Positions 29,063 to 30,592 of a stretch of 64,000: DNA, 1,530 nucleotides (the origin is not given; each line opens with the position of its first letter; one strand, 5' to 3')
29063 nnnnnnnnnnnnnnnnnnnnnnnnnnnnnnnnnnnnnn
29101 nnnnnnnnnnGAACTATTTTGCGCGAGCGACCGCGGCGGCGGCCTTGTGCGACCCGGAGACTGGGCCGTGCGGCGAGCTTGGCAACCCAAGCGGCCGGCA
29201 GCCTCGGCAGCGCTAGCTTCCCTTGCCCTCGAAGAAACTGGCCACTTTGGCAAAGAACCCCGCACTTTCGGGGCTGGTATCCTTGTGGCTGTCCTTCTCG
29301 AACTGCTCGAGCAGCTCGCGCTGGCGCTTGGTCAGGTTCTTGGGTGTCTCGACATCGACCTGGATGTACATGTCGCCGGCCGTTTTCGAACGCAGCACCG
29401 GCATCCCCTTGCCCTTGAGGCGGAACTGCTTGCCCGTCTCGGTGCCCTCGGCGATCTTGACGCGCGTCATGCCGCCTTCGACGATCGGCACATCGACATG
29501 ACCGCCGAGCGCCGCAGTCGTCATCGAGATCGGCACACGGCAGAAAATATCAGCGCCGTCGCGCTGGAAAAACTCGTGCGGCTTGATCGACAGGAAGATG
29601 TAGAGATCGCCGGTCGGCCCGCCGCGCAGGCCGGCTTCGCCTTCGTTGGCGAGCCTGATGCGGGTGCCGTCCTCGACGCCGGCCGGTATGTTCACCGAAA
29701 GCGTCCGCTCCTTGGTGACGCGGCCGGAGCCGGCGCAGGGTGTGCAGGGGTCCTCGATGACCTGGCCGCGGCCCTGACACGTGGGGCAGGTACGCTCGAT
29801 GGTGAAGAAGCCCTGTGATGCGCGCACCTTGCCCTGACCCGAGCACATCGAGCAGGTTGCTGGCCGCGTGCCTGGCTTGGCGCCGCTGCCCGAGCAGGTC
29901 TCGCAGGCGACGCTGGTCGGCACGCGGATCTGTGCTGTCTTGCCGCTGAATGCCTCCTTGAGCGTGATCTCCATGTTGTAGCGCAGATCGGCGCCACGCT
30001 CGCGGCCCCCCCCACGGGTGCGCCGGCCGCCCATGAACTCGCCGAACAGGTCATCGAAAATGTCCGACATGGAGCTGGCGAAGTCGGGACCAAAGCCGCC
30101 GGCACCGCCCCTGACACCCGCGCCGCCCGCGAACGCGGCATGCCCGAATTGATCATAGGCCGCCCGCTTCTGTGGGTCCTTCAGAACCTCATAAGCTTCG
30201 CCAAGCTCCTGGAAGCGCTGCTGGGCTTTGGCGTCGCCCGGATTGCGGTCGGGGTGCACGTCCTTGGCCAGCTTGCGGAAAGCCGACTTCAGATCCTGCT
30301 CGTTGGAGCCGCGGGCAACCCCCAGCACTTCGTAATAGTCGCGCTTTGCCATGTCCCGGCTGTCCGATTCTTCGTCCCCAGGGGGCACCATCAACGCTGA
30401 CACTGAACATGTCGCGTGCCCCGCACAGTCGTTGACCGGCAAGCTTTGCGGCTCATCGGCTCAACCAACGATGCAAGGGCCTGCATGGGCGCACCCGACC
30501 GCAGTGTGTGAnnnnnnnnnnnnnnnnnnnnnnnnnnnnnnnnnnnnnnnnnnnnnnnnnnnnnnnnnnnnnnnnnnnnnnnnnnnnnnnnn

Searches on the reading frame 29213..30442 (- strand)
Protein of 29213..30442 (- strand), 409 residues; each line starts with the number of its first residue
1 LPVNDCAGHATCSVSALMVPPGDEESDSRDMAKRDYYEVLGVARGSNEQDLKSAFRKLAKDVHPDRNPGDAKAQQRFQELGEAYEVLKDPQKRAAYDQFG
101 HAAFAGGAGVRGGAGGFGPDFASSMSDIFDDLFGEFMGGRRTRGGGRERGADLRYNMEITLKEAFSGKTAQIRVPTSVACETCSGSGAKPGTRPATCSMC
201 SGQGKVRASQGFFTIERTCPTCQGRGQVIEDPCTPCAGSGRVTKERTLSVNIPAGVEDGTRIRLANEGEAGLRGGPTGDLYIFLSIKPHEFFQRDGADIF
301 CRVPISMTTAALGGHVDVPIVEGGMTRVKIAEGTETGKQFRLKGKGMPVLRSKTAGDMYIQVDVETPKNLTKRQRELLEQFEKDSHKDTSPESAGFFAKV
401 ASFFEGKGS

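Call 84: search_protein_families(library=pfam, proteins=[window:29213-30442:-], max_evalue=0.00001)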
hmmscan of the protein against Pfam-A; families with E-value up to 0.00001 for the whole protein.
window:29213-30442:- (409 aa): 3 families
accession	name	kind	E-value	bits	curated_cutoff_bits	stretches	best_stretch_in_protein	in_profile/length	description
PF01556.23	DnaJ_C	-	2.2e-51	174.3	26.6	1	153-367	1-152/152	DnaJ C terminal domain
PF00226.36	DnaJ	-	1.7e-25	89.3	27.8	1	35-97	1-63/63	DnaJ domain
PF00684.25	DnaJ_CXXCXGXG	-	3.1e-16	59.8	32.7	1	180-240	1-65/65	DnaJ central domain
